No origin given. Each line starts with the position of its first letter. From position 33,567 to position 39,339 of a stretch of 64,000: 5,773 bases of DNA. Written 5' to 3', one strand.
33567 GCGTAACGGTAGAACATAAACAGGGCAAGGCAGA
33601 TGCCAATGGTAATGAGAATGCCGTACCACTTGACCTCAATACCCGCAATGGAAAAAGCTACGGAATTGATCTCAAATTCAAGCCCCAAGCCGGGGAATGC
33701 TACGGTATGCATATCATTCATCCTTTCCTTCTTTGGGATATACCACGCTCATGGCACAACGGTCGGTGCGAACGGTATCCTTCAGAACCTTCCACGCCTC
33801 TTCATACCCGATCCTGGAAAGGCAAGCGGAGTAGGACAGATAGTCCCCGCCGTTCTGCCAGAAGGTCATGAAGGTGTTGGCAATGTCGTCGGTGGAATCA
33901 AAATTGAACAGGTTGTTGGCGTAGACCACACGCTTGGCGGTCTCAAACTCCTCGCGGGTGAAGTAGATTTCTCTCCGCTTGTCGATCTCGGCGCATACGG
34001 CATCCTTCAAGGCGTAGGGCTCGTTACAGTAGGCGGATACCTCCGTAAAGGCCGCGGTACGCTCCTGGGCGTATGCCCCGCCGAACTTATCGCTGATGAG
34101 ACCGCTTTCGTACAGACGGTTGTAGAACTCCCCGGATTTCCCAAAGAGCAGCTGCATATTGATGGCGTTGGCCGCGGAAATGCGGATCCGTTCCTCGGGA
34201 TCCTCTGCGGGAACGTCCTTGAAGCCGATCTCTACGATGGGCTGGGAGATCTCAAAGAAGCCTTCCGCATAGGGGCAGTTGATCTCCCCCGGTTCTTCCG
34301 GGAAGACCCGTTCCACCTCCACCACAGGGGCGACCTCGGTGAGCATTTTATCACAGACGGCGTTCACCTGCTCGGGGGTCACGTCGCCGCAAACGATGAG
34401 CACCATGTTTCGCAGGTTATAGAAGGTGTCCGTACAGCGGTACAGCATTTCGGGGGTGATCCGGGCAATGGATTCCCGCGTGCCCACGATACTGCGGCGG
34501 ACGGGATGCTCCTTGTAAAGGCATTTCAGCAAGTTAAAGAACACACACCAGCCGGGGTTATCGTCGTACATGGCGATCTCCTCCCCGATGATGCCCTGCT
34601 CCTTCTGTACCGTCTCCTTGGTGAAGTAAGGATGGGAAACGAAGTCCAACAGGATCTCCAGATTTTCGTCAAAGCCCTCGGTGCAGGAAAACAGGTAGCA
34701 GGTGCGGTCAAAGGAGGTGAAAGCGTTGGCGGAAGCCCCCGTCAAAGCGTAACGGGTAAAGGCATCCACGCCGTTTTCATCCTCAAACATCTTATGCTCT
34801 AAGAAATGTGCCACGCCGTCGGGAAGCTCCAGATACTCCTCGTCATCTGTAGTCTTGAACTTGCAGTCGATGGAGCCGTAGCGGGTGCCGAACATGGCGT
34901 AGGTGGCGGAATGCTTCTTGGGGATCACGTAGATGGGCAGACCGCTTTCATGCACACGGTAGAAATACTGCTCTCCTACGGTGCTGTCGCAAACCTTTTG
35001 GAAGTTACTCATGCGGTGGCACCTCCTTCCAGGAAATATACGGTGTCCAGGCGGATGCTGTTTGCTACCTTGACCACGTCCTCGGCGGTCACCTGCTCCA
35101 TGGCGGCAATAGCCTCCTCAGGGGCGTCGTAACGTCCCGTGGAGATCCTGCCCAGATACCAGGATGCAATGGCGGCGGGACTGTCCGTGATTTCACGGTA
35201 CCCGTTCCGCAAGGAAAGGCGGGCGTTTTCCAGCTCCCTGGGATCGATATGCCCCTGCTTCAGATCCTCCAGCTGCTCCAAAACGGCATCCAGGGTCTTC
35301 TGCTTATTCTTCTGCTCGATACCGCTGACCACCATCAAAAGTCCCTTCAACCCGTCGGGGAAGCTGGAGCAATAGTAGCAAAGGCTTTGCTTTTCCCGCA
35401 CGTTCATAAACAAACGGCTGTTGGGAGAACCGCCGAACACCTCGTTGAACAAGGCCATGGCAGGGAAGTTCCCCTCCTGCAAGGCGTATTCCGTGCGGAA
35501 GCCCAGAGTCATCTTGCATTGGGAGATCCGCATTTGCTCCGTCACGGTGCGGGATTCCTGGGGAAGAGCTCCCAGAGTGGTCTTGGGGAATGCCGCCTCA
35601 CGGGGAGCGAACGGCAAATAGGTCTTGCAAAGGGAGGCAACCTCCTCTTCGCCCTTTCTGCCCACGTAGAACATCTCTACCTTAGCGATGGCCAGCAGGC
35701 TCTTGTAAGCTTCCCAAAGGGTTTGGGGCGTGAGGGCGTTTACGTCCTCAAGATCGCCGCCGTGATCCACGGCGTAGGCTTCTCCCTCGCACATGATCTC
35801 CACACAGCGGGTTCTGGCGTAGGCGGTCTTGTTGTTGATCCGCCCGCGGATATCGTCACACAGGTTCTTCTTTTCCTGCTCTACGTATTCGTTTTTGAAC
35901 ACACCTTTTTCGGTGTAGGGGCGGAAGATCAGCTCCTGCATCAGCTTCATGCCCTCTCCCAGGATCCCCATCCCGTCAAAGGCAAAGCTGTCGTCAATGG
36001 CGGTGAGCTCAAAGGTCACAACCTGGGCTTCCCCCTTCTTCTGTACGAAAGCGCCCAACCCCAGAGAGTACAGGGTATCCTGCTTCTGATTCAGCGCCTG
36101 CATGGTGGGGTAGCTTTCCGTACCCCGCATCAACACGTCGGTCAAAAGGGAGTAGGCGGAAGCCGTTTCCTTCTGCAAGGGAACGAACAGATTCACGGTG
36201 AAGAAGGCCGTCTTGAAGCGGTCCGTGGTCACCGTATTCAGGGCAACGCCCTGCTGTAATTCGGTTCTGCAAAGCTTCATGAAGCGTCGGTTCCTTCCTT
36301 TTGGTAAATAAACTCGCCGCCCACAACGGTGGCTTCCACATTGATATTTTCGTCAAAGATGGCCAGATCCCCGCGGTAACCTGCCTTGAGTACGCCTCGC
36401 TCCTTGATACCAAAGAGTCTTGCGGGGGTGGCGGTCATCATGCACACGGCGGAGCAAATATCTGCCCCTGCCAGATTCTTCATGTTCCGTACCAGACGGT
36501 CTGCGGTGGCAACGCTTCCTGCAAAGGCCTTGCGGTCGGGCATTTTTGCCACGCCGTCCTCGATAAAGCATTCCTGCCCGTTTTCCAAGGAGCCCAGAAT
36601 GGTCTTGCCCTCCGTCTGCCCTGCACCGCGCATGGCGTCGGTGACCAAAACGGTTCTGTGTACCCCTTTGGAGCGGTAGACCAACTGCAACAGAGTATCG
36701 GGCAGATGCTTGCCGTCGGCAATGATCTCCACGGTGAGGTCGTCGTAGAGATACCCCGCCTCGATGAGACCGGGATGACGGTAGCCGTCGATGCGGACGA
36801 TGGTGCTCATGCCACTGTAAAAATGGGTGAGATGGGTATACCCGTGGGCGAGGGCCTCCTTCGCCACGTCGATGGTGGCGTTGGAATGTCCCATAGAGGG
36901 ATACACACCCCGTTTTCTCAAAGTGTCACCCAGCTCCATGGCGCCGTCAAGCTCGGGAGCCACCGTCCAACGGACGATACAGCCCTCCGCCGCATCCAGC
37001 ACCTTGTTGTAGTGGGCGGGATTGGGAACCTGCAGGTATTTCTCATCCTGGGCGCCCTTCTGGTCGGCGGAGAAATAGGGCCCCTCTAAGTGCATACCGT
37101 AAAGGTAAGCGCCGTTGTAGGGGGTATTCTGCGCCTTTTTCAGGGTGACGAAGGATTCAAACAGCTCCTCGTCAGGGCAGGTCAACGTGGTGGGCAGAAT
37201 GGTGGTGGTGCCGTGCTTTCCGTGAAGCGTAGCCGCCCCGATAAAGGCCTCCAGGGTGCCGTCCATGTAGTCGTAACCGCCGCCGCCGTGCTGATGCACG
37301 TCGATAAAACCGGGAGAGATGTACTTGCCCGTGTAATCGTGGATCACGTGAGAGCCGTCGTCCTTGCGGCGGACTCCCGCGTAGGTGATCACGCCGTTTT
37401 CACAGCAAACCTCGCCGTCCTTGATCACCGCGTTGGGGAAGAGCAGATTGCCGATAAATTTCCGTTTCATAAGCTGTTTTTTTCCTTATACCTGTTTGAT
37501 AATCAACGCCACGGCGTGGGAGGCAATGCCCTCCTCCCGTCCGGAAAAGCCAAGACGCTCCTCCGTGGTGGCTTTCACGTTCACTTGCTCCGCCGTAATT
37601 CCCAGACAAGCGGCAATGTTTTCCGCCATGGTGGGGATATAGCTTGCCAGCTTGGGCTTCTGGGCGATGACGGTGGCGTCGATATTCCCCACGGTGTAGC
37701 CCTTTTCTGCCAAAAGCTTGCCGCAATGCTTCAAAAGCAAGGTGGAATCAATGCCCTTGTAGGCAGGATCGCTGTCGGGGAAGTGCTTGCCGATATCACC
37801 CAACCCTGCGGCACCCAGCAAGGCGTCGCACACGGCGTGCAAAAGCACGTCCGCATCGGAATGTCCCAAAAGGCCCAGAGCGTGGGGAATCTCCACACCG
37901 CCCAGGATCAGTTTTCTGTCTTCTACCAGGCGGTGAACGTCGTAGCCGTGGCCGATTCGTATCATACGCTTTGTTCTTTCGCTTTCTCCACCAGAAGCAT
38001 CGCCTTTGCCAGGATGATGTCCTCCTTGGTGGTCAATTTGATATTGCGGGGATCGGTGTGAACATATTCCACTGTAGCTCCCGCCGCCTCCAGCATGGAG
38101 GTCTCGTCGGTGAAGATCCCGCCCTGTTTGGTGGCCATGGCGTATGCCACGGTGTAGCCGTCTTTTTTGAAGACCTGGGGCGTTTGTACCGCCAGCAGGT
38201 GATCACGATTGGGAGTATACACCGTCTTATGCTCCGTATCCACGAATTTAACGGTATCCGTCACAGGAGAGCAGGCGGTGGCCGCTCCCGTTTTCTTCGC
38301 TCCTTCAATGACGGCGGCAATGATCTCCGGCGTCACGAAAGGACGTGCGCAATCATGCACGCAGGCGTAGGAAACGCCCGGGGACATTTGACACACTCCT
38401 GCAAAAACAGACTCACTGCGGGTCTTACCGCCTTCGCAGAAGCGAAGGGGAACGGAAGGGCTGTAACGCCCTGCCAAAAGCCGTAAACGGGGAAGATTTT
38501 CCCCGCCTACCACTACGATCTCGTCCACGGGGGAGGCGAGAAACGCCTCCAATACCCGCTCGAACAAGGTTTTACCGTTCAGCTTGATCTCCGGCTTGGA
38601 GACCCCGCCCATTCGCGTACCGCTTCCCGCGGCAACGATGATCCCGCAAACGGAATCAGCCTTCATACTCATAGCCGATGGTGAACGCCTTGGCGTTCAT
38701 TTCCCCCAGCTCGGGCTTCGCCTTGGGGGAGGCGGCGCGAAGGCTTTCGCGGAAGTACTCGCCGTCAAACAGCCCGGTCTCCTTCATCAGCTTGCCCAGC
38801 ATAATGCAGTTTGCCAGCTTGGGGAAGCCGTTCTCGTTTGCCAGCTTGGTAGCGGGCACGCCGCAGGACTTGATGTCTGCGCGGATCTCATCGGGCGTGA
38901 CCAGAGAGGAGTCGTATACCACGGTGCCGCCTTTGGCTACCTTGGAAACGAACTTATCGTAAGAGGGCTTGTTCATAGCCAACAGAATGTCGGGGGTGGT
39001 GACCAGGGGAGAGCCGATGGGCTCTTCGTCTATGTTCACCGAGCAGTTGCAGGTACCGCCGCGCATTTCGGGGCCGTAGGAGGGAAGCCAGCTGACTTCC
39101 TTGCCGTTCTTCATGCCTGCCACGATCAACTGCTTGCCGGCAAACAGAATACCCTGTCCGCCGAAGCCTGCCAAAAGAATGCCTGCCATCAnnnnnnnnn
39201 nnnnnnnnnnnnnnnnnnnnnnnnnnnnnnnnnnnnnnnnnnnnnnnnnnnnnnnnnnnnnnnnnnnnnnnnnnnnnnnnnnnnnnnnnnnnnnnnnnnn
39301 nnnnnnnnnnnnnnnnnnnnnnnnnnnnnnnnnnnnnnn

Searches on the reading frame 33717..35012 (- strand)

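Call 44: search_protein_families(library=pfam, proteins=[window:33717-35012:-], max_evalue=0.00001)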
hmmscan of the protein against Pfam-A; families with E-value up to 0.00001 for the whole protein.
window:33717-35012:- (432 aa): 2 families
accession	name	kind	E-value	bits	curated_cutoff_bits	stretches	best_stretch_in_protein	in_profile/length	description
PF00675.25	Peptidase_M16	-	1.1e-17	64.7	22.3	1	65-178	31-148/149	Insulinase (Peptidase family M16)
PF05193.26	Peptidase_M16_C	-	2.1e-16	60.7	23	1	185-361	2-179/181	Peptidase M16 inactive domain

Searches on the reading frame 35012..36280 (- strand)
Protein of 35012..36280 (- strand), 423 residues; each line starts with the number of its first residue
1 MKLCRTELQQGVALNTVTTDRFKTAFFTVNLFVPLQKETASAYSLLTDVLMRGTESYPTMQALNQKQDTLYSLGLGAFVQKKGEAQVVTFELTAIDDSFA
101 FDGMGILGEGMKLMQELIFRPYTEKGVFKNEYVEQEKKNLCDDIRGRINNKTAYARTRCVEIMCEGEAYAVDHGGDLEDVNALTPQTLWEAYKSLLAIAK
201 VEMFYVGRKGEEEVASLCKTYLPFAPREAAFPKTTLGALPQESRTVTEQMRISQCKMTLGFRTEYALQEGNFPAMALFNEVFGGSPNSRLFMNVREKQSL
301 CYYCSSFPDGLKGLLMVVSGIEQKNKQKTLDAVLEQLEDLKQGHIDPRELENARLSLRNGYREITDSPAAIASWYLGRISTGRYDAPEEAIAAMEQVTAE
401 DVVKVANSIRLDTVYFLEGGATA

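Call 44: search_protein_families(library=pfam, proteins=[window:35012-36280:-], max_evalue=0.00001)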
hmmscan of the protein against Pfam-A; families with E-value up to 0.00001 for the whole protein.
window:35012-36280:- (423 aa): 1 family
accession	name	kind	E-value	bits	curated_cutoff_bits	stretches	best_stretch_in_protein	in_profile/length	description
PF05193.26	Peptidase_M16_C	-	7e-24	85.1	23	1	183-355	2-179/181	Peptidase M16 inactive domain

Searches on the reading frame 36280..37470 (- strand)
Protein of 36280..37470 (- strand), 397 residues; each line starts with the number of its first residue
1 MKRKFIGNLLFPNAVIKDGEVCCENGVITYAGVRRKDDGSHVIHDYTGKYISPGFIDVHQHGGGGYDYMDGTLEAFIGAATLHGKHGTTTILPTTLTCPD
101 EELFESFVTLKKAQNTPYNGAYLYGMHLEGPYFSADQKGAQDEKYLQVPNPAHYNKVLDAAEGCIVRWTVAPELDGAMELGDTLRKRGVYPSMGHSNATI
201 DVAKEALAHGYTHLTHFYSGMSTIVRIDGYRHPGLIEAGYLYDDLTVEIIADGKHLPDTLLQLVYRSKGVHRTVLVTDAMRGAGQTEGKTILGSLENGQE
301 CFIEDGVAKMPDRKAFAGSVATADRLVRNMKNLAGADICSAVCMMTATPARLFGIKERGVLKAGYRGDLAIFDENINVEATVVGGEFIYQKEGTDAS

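Call 44: search_protein_families(library=pfam, proteins=[window:36280-37470:-], max_evalue=0.00001)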
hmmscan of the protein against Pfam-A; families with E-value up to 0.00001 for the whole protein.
window:36280-37470:- (397 aa): 2 families
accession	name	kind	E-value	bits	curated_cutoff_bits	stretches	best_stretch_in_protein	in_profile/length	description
PF01979.26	Amidohydro_1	-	5.4e-15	55.9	25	1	50-386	1-343/345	Amidohydrolase family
PF07969.17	Amidohydro_3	-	4.3e-10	40.1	29.7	1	340-386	411-469/472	Amidohydrolase family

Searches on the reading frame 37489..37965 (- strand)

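Call 44: search_protein_families(library=pfam, proteins=[window:37489-37965:-], max_evalue=0.00001)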
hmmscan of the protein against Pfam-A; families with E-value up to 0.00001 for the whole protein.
window:37489-37965:- (159 aa): 1 family
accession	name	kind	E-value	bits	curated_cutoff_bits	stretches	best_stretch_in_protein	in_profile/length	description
PF02542.21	YgbB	-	1.2e-72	243.8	26.7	1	2-155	1-154/155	YgbB family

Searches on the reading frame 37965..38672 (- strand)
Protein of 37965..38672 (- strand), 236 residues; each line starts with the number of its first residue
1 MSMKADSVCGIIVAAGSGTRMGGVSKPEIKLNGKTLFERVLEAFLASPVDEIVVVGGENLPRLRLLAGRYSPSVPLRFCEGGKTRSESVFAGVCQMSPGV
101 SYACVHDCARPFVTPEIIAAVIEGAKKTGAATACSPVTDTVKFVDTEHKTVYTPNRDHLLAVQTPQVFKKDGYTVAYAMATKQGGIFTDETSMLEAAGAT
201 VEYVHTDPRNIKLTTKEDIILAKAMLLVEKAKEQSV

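Call 44: search_protein_families(library=pfam, proteins=[window:37965-38672:-], max_evalue=0.00001)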
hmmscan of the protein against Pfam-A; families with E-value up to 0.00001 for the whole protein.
window:37965-38672:- (236 aa): 2 families
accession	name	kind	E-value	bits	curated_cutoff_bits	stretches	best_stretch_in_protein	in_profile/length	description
PF01128.25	IspD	-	3.7e-48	164.6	27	1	8-226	1-219/221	2-C-methyl-D-erythritol 4-phosphate cytidylyltransferase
PF12804.13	NTP_transf_3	-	1.4e-17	64.8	27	1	10-135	1-121/160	MobA-like NTP transferase domain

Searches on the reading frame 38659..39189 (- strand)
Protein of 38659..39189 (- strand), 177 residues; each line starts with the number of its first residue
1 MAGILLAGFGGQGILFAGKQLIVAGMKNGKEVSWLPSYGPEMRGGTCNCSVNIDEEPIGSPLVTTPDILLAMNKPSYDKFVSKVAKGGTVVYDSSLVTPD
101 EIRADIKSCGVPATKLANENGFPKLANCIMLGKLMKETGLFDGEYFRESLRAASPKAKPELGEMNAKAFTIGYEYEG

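Call 44: search_protein_families(library=pfam, proteins=[window:38659-39189:-], max_evalue=0.00001)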
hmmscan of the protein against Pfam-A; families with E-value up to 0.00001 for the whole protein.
window:38659-39189:- (177 aa): 1 family
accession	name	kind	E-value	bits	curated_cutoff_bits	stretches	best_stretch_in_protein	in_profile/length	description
PF01558.24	POR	-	5.9e-40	137.7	27.4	1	10-174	1-173/173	Pyruvate ferredoxin/flavodoxin oxidoreductase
